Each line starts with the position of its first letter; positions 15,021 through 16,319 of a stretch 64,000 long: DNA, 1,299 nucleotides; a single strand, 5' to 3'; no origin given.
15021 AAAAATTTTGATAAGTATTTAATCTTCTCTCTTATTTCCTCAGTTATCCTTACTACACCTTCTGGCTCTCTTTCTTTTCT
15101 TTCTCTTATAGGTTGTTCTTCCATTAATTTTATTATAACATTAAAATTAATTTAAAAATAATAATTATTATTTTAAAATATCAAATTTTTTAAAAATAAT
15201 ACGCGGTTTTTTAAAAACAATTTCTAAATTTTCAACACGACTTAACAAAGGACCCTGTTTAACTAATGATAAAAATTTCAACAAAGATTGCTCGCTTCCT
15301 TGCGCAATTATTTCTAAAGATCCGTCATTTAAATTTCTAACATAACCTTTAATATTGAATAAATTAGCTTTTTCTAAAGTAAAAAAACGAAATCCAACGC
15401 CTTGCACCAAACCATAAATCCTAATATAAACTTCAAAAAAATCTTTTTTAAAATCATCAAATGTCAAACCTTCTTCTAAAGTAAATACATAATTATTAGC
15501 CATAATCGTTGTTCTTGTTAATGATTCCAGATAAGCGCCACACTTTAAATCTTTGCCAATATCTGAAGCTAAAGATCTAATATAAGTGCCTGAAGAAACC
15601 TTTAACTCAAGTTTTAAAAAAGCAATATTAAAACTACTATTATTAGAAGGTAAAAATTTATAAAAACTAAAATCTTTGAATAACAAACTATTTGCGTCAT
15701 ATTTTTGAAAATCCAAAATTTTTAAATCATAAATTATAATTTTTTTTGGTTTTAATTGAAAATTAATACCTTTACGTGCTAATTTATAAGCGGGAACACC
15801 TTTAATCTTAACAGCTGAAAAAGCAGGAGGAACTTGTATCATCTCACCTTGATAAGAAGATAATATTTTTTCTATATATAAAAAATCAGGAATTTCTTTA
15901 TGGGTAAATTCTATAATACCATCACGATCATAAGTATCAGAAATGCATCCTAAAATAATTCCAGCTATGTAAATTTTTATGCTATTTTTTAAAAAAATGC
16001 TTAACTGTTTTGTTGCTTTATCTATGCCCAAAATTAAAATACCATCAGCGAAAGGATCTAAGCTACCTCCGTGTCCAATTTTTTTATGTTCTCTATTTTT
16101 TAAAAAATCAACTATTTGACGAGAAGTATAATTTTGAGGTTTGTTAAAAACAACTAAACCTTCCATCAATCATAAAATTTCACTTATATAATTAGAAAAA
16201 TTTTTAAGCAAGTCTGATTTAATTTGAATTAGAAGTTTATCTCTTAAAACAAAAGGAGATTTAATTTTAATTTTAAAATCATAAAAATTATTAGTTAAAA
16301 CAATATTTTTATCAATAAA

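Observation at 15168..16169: TruB-acylphosphatase gene fusion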

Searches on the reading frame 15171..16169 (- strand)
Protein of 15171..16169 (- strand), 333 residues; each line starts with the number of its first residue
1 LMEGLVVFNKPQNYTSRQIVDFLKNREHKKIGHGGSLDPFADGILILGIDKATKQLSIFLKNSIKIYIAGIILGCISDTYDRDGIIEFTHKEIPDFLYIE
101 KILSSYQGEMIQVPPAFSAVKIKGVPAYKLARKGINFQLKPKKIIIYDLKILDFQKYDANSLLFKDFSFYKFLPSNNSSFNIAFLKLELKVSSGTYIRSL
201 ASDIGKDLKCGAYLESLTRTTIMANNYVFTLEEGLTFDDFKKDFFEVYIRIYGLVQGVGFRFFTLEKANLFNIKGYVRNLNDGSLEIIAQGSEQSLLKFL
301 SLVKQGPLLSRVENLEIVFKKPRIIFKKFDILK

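Call 3: search_protein_families(library=pfam, proteins=[window:15171-16169:-], max_evalue=1)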
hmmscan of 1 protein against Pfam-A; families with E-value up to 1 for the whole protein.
window:15171-16169:- (333 aa): 3 families
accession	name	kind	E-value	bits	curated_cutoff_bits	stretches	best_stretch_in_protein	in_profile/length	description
PF01509.24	TruB_N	-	1.2e-37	130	27.3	1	27-157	5-135/149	TruB family pseudouridylate synthase (N terminal domain)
PF00708.24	Acylphosphatase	-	5e-22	78.4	22.5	1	248-331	2-85/85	Acylphosphatase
PF16198.10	TruB_C_2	-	0.00031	21.3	29.3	1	198-225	1-28/66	tRNA pseudouridylate synthase B C-terminal domain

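Call 4: search_protein_families(library=ncbifam, proteins=[window:15171-16169:-], max_evalue=1)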
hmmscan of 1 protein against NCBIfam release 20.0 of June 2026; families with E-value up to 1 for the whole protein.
window:15171-16169:- (333 aa): 33 families (the best 25 are shown)
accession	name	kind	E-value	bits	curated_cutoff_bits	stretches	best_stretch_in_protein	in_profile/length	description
TIGR00431.1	TruB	equivalog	6.1e-52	176.4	151.45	1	2-223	1-197/210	tRNA pseudouridine(55) synthase TruB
NF011012.0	PRK14440.1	equivalog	7.2e-22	77.4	103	1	247-330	5-88/90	acylphosphatase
NF003280.0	PRK04270.1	equivalog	1.6e-21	76.4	242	2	3-121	31-132/323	RNA-guided pseudouridylation complex pseudouridine synthase subunit Cbf5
NF011019.0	PRK14448.1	equivalog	2.3e-21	75.7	100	1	251-331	8-88/90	acylphosphatase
NF011009.0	PRK14435.1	equivalog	5.3e-20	71.4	119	1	248-318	5-75/90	acylphosphatase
TIGR00425.1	CBF5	equivalog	6.6e-19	68.2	238.15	2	3-121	34-135/322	RNA-guided pseudouridylation complex pseudouridine synthase subunit Cbf5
NF011000.0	PRK14426.1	equivalog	1.9e-18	66.3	89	1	249-331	8-91/92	acylphosphatase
NF011020.0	PRK14449.1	equivalog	2e-18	66.1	103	1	247-331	5-89/90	acylphosphatase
NF010995.0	PRK14420.1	equivalog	3.5e-17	62.7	110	1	248-331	5-88/91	acylphosphatase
NF011007.0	PRK14433.1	equivalog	4.1e-17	62.2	100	1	250-320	7-77/88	acylphosphatase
NF010998.0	PRK14424.1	equivalog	5e-17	61.9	100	1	245-329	11-95/98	acylphosphatase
NF011003.0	PRK14429.1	equivalog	7e-16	58.1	90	1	247-331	4-88/91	acylphosphatase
NF011001.0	PRK14427.1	equivalog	9e-16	58.1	100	1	247-332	19-104/105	acylphosphatase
NF011017.0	PRK14445.1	equivalog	1.1e-15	57.7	97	1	247-332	6-91/92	acylphosphatase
NF011010.0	PRK14436.1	equivalog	1.5e-15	57.4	117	1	247-323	6-82/91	acylphosphatase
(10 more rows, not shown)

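Call 5: find_homologous_proteins(query=window:15171-16169:-)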
Query window:15171-16169:- (333 aa): 3278 proteins with E <= 0.001 among 5800 candidates; the best 120 are listed.
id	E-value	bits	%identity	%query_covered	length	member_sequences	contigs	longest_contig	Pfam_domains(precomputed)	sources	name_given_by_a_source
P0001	6.0e-212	721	100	100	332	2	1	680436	PF01509.24,PF00708.25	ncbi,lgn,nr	ncbi:MAG: hypothetical protein KatS3mg097_090 [Candidatus Parcubacteria bacterium]|nr:MAG: hypotheti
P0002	1.9e-167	575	78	100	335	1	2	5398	PF01509.24,PF00708.25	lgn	-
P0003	6.3e-95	336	52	99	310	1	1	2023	PF01509.24,PF00708.25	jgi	-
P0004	7.5e-95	336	53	99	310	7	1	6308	PF01509.24,PF00708.25,PF16198.11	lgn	-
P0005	1.4e-94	335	51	99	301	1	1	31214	PF01509.24,PF00708.25,PF16198.11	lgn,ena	-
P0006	1.5e-94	335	52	99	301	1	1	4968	PF01509.24,PF00708.25,PF16198.11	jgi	-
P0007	1.8e-94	335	51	99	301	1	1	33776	PF01509.24,PF00708.25,PF16198.11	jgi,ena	-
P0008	2.2e-93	331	51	99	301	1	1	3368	PF01509.24,PF00708.25,PF16198.11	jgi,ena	-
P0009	2.2e-93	331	51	99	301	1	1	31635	PF01509.24,PF00708.25,PF16198.11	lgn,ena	-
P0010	2.6e-93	331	51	99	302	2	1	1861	PF01509.24,PF00708.25,PF16198.11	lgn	-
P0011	3.1e-93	331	51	99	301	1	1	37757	PF01509.24,PF00708.25,PF16198.11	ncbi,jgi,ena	-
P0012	3.3e-93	331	51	99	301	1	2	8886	PF01509.24,PF00708.25,PF16198.11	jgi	-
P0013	7.5e-93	330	52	99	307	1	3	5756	PF01509.24,PF00708.25,PF16198.11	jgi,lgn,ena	-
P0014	7.9e-92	326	50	99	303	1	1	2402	PF01509.24,PF00708.25,PF16198.11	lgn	-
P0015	8.8e-92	326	51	99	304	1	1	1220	PF01509.24,PF00708.25,PF16198.11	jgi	jgi:tRNA pseudouridine55 synthase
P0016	1.3e-91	326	51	99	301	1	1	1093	PF01509.24,PF00708.25,PF16198.11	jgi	jgi:tRNA pseudouridine55 synthase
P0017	1.4e-91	326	51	99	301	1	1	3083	PF01509.24,PF00708.25,PF16198.11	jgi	jgi:tRNA pseudouridine55 synthase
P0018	2.2e-91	325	51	99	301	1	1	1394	PF01509.24,PF00708.25,PF16198.11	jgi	jgi:tRNA pseudouridine55 synthase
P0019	2.8e-91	324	51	99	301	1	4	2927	PF01509.24,PF00708.25,PF16198.11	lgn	-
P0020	4.4e-91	324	51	99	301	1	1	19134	PF01509.24,PF00708.25,PF16198.11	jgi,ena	-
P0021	4.5e-91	324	52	99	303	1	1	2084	PF01509.24,PF00708.25,PF16198.11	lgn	-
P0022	9.7e-91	323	50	99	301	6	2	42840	PF01509.24,PF00708.25,PF16198.11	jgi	jgi:tRNA pseudouridine55 synthase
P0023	1.4e-90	322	50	99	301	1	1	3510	PF01509.24,PF00708.25,PF16198.11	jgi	jgi:tRNA pseudouridine55 synthase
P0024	2.0e-90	322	52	99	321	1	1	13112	PF01509.24,PF00708.25,PF16198.11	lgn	-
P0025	2.3e-90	321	50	99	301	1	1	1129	PF01509.24,PF00708.25,PF16198.11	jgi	jgi:tRNA pseudouridine55 synthase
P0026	4.0e-90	321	50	99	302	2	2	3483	PF01509.24,PF00708.25,PF16198.11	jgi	jgi:tRNA pseudouridine55 synthase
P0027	4.4e-90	321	50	99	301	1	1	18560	PF01509.24,PF00708.25,PF16198.11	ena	-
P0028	6.2e-90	320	49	99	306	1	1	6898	PF01509.24,PF00708.25,PF16198.11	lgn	-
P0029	1.2e-89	319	50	99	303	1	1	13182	PF01509.24,PF00708.25,PF16198.11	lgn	-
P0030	1.5e-89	319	51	99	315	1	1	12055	PF01509.24,PF00708.25,PF16198.11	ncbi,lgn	-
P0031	1.8e-89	319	48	99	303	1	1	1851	PF01509.24,PF00708.25,PF16198.11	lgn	-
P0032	2.6e-89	318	48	99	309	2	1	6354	PF01509.24,PF00708.25,PF16198.11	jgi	jgi:tRNA pseudouridine55 synthase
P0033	7.6e-89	317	50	99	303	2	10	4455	PF01509.24,PF00708.25,PF16198.11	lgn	-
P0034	8.9e-89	316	51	99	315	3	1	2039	PF01509.24,PF00708.25,PF16198.11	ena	-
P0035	1.0e-88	316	50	99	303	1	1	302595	PF01509.24,PF00708.25,PF16198.11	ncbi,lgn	-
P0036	9.0e-88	313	50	99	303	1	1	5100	PF01509.24,PF00708.25,PF16198.11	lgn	-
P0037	1.3e-87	313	48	99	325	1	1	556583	PF01509.24,PF00708.25,PF16198.11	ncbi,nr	ncbi:MAG: hypothetical protein KatS3mg096_471 [Candidatus Parcubacteria bacterium]|nr:MAG: hypotheti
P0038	1.3e-87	312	49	99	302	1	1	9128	PF01509.24,PF00708.25,PF16198.11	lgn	-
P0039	1.6e-86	309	49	99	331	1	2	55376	PF01509.24,PF00849.28,PF00708.25,PF16198.11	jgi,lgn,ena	-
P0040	3.8e-86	308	47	99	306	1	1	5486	PF01509.24,PF00708.25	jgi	jgi:tRNA pseudouridine55 synthase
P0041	1.2e-85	306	50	99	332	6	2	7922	PF01509.24,PF00708.25,PF16198.11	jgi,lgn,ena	-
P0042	1.9e-85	305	49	96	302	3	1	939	PF01509.24,PF00708.25,PF16198.11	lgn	-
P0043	2.5e-84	302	49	97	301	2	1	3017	PF01509.24,PF00708.25,PF16198.11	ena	-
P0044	3.7e-84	301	47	99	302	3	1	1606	PF01509.24,PF00708.25,PF16198.11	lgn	-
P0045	1.4e-82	296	48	99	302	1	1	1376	PF01509.24,PF00708.25,PF16198.11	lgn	-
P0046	3.1e-82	295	47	99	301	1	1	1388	PF01509.24,PF00708.25,PF16198.11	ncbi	-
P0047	7.3e-82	294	47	99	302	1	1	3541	PF01509.24,PF00708.25,PF16198.11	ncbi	-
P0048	8.6e-82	293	48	99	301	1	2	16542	PF01509.24,PF00708.25,PF16198.11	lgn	-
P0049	2.2e-80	289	46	99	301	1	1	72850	PF01509.24,PF00708.25,PF16198.11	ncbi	-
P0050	1.0e-79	287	45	99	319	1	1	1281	PF01509.24,PF00708.25,PF16198.11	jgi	jgi:tRNA pseudouridine(55) synthase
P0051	1.3e-78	283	45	99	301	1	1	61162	PF01509.24,PF00708.25,PF16198.11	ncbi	-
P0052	9.4e-77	277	44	99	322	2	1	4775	PF01509.24,PF00708.25,PF16198.11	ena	-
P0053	1.5e-75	273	43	99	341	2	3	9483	PF01509.24,PF00708.25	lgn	-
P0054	3.4e-74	268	42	99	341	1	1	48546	PF01509.24,PF00708.25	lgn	-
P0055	1.3e-73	266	44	99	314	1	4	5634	PF01509.24,PF00708.25,PF16198.11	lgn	-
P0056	1.8e-73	266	42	99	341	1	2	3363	PF01509.24,PF00708.25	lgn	-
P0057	2.1e-72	262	44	99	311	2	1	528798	PF01509.24,PF00708.25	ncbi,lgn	-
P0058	2.2e-72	262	44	99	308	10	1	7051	PF01509.24,PF00708.25,PF16198.11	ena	-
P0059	4.4e-72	261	44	99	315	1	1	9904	PF01509.24,PF00708.25,PF16198.11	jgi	jgi:tRNA pseudouridine55 synthase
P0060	1.3e-71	260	43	99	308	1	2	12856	PF01509.24,PF00708.25,PF16198.11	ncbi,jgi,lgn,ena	-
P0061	1.6e-71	260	44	99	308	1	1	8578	PF01509.24,PF00708.25,PF16198.11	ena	-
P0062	2.5e-71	259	44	99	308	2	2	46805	PF01509.24,PF00708.25,PF16198.11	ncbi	-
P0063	4.6e-71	258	42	99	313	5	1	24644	PF01509.24,PF00708.25,PF16198.11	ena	-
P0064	7.5e-71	257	42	99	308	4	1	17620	PF01509.24,PF00708.25,PF16198.11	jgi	-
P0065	1.4e-70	256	43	99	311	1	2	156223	PF01509.24,PF00708.25,PF16198.11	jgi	jgi:tRNA pseudouridine55 synthase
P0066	7.6e-70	254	44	99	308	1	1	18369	PF01509.24,PF00708.25,PF16198.11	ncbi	-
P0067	1.4e-68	250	44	99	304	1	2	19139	PF01509.24,PF00708.25,PF16198.11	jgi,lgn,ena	-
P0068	1.7e-68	250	41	99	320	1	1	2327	PF01509.24,PF00708.25,PF16198.11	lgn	-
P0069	4.7e-67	245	43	99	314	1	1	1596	PF01509.24,PF00708.25,PF16198.11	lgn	-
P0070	8.5e-67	244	44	99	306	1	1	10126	PF01509.24,PF00708.25,PF16198.11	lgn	-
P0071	3.6e-66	242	42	99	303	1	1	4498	PF01509.24,PF00708.25,PF16198.11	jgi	-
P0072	4.1e-66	242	42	99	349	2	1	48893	PF01509.24,PF00708.25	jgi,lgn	jgi:tRNA pseudouridine(55) synthase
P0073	4.8e-66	242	42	99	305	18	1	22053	PF01509.24,PF00708.25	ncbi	-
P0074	1.2e-65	240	42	99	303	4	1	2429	PF01509.24,PF00708.25,PF16198.11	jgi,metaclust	metaclust:\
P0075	2.2e-65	239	42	99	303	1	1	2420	PF01509.24,PF00708.25,PF16198.11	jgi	-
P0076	3.6e-65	239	42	99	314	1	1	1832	PF01509.24,PF00708.25,PF16198.11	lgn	-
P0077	8.4e-65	238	42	99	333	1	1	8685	PF01509.24,PF00708.25,PF16198.11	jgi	-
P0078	9.1e-65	237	46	92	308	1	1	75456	PF01509.24,PF00708.25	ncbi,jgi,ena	-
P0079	1.6e-64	237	41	99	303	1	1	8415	PF01509.24,PF00708.25,PF16198.11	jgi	-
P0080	3.7e-64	235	44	99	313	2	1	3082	PF01509.24,PF00708.25,PF16198.11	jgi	jgi:tRNA pseudouridine55 synthase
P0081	8.8e-64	234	41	99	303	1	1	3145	PF01509.24,PF00708.25,PF16198.11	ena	-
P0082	2.3e-63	233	42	97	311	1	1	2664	PF01509.24,PF00708.25,PF16198.11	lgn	-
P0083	3.2e-63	232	47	78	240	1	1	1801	PF01509.24,PF00708.25,PF16198.11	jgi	jgi:tRNA U55 pseudouridine synthase TruB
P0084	4.2e-63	232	43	98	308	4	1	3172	PF01509.24,PF00708.25,PF16198.11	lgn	-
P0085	4.9e-63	232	41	99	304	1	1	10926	PF01509.24,PF00708.25,PF16198.11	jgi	-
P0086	1.2e-62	230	41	99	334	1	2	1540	PF01509.24,PF00708.25,PF16198.11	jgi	-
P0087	4.1e-62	229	41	99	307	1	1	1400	PF01509.24,PF00708.25,PF16198.11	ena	-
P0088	4.7e-62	229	40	99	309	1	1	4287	PF01509.24,PF00708.25,PF16198.11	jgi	-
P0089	6.4e-62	228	40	99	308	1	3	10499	PF01509.24,PF00708.25,PF16198.11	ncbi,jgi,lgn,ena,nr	ncbi:tRNA pseudouridine(55) synthase TruB [Patescibacteria group bacterium]|nr:tRNA pseudouridine(55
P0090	2.0e-61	226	44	98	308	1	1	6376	PF01509.24,PF00708.25,PF16198.11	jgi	jgi:tRNA pseudouridine55 synthase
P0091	3.2e-61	226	41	99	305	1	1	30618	PF01509.24,PF00708.25,PF16198.11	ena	-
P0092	3.9e-60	222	39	99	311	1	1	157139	PF01509.24,PF00708.25,PF16198.11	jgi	-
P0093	2.1e-58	216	39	99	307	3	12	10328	PF01509.24,PF00708.25,PF16198.11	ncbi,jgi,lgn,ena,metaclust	metaclust:\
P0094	3.2e-58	216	40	99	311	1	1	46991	PF01509.24,PF16198.11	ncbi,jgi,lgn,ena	-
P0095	5.8e-56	208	42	100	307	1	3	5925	PF01509.24,PF00708.25,PF16198.11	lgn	-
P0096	1.5e-55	207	39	99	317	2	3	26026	PF01509.24,PF00708.25,PF16198.11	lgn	-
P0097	5.0e-53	199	39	86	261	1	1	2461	PF01509.24,PF00708.25,PF16198.11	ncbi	-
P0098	1.1e-49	188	49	71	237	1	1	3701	PF01509.24,PF00849.28,PF16198.11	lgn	-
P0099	6.0e-48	182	48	67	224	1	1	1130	PF01509.24,PF00849.28,PF16198.11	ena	-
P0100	2.0e-47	180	45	75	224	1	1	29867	PF01509.24,PF00849.28,PF16198.11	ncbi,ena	-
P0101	3.2e-47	180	48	66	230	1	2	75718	PF01509.24,PF00849.28,PF16198.11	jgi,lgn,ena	-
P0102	2.1e-46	177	48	66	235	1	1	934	PF01509.24,PF00849.28,PF16198.11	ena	-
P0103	2.5e-46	177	50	66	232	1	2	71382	PF01509.24,PF16198.11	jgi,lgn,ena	-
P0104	1.8e-45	174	43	75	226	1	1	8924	PF01509.24,PF16198.11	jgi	jgi:tRNA pseudouridine55 synthase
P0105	2.1e-45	174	47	71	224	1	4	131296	PF01509.24,PF00849.28,PF16198.11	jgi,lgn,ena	-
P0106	2.2e-45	174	49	66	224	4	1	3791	PF01509.24,PF00849.28,PF16198.11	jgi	jgi:tRNA pseudouridine55 synthase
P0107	2.6e-45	173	47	71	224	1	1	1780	PF01509.24,PF00849.28,PF16198.11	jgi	jgi:tRNA pseudouridine55 synthase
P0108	4.0e-45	173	49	66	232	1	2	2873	PF01509.24,PF00849.28,PF16198.11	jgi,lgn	jgi:tRNA pseudouridine55 synthase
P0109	4.6e-45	173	46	66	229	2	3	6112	PF01509.24,PF16198.11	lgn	-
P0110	4.7e-45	173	44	65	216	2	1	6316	PF01509.24,PF16198.11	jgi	-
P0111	9.9e-45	172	43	75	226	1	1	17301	PF01509.24,PF16198.11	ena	-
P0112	1.0e-44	172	45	74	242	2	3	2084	PF01509.24,PF00849.28,PF16198.11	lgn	-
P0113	1.2e-44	171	46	72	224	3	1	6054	PF01509.24,PF00849.28,PF16198.11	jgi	jgi:tRNA pseudouridine55 synthase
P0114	1.3e-44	171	49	67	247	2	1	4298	PF01509.24,PF16198.11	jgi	jgi:tRNA pseudouridine55 synthase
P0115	1.9e-44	171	46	74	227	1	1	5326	PF01509.24,PF00849.28,PF16198.11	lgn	-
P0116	3.4e-44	170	39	75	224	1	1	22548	PF01509.24,PF16198.11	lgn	-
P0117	3.4e-44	170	47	72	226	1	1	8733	PF01509.24,PF00849.28,PF16198.11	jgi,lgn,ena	-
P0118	3.8e-44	170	49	62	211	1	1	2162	PF01509.24,PF16198.11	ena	-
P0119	4.0e-44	170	45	66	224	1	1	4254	PF01509.24,PF16198.11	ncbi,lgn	-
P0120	4.2e-44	170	47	69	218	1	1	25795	PF01509.24,PF00849.28,PF16198.11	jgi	-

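Call 10: list_cluster_members(proteins=[P0001, P0011, P0035, P0037, P0049, P0057, P0062, P0073, P0078, P0089])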
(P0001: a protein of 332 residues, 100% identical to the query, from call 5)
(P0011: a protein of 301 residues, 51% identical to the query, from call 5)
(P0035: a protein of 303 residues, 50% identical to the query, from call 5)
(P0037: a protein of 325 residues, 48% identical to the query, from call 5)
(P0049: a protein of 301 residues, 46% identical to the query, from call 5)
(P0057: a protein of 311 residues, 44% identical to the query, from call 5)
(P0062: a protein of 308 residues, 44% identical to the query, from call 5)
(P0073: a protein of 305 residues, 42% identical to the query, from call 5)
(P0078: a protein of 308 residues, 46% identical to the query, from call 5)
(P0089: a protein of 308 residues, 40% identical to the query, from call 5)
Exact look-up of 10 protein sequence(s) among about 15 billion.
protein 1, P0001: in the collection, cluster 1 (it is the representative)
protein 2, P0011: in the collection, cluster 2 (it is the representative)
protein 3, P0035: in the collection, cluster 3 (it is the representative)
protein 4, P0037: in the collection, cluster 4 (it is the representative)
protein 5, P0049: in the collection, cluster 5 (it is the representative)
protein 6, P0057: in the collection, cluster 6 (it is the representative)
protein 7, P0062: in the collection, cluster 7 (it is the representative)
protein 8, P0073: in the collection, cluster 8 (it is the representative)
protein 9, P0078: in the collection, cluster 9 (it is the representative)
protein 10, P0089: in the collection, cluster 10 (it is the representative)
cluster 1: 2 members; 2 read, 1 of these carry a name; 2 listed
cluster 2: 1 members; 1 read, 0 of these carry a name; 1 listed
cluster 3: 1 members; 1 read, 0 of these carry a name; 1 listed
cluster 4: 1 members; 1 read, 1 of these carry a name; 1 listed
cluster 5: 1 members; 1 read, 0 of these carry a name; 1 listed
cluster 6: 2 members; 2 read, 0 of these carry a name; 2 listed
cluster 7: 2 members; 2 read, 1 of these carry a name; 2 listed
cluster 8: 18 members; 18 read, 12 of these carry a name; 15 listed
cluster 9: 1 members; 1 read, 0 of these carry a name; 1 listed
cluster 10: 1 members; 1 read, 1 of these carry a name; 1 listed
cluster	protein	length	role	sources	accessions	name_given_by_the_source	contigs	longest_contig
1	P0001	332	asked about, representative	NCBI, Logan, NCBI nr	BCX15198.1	MAG: hypothetical protein KatS3mg097_090 [Candidatus Parcubacteria bacterium]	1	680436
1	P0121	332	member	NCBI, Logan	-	-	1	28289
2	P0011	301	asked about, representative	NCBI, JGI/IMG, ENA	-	-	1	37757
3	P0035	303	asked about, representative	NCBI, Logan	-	-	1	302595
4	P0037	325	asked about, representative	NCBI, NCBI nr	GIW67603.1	MAG: hypothetical protein KatS3mg096_471 [Candidatus Parcubacteria bacterium]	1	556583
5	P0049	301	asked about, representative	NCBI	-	-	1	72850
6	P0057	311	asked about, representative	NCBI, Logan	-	-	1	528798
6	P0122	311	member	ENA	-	-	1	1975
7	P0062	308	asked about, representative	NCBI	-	-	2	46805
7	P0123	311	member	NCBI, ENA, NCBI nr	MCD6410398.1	tRNA pseudouridine(55) synthase TruB [bacterium]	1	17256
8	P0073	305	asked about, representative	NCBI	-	-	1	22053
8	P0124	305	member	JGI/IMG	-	tRNA pseudouridine55 synthase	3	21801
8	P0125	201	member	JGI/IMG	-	tRNA U55 pseudouridine synthase TruB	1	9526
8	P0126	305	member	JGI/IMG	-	tRNA pseudouridine55 synthase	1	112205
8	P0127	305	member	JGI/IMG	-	tRNA pseudouridine55 synthase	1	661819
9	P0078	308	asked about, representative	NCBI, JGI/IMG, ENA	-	-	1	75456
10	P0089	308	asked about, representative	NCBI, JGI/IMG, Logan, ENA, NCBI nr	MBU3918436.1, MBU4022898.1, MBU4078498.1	tRNA pseudouridine(55) synthase TruB [Patescibacteria group bacterium]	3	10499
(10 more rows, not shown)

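Call 11: search_solved_structures(query=window:15171-16169:-, max_evalue=0.001, show_alignments=2)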
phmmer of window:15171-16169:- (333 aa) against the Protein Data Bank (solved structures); distinct sequences matched with E-value up to 0.001: 45.
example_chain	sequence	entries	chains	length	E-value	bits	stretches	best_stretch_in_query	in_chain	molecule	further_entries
1ze2_A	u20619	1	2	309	7.5e-33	117.7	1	1-152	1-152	tRNA pseudouridine synthase B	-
1ze1_A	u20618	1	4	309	7.6e-33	117.7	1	1-152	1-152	tRNA pseudouridine synthase B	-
1r3e_A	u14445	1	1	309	7.6e-33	117.7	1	1-152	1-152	tRNA pseudouridine synthase B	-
2ab4_A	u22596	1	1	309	2.7e-32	115.9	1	1-152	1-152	tRNA pseudouridine synthase B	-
1sgv_A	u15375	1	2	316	1.5e-26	96.9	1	4-154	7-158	tRNA pseudouridine synthase B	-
8jfx_A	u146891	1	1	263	1.1e-21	81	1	25-155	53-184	Pseudouridylate synthase TRUB1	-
1r3f_A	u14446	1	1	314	2.2e-21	80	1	3-152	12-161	tRNA pseudouridine synthase B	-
1k8w_A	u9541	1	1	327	2.5e-21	79.8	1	3-152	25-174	tRNA Pseudouridine Synthase B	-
1zl3_A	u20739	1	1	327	1.2e-20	77.5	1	3-152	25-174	tRNA pseudouridine synthase B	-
2bjd_A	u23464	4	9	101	1.3e-18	70.9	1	246-330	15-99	ACYLPHOSPHATASE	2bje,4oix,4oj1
1y9o_A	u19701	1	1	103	1.4e-18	70.8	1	246-330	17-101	Acylphosphatase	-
4ojh_A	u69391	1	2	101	2.4e-18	70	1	246-330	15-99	Acylphosphatase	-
4oj3_A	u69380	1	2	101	4.5e-18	69.1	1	246-330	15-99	Acylphosphatase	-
4ojg_A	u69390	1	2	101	6.1e-18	68.7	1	246-330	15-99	Acylphosphatase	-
1v3z_A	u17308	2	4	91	3.8e-14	56.2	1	247-323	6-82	Acylphosphatase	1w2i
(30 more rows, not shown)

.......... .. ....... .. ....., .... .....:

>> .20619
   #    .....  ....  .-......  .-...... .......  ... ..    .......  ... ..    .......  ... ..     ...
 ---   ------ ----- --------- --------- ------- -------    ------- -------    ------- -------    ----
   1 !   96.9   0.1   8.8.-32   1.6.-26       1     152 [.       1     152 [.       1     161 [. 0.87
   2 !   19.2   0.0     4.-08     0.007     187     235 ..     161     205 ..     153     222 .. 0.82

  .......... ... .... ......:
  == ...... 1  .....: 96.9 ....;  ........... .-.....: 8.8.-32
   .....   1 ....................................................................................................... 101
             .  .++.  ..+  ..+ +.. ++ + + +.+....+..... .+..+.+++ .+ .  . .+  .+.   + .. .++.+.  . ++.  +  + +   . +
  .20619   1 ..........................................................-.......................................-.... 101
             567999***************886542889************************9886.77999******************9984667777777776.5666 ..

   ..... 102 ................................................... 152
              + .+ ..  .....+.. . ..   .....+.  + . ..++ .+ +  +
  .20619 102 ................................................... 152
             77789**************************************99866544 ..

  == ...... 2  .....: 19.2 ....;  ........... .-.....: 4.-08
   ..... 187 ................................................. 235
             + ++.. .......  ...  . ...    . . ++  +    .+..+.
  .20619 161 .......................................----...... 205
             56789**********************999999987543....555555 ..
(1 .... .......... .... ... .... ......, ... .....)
